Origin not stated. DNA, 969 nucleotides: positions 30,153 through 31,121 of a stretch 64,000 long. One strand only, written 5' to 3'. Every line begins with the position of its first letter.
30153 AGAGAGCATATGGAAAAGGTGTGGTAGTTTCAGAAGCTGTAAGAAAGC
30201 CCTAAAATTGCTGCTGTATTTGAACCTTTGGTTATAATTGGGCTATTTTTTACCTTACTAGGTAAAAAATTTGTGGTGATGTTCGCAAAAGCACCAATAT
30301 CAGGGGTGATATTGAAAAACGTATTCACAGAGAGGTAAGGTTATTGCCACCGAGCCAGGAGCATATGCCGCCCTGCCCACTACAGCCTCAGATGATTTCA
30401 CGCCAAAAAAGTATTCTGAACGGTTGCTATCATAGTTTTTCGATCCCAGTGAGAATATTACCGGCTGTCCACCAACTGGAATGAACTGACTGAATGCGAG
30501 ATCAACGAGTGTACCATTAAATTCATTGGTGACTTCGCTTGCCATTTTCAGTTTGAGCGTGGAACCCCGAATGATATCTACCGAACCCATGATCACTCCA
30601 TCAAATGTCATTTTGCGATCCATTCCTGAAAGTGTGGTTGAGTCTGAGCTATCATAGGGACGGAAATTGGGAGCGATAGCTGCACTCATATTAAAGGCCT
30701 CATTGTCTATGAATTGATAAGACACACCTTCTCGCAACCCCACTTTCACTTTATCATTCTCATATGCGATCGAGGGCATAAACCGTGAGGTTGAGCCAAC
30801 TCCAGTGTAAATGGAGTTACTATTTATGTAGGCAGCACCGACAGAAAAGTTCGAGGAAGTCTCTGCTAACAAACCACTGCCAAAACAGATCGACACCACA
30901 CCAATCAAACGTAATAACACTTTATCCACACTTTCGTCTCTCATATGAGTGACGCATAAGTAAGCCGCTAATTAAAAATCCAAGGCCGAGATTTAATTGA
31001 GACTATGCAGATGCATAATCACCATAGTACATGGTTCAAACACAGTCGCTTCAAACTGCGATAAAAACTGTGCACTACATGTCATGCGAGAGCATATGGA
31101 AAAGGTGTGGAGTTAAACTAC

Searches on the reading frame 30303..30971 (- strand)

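Call 27: search_protein_families(library=pfam, proteins=[window:30303-30971:-], max_evalue=0.01)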
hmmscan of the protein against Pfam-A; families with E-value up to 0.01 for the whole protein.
window:30303-30971:- (223 aa): 1 family
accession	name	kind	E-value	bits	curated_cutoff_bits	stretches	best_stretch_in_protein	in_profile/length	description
PF06629.18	MipA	-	5e-15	56.7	24.2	1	44-207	1-165/221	MltA-interacting protein MipA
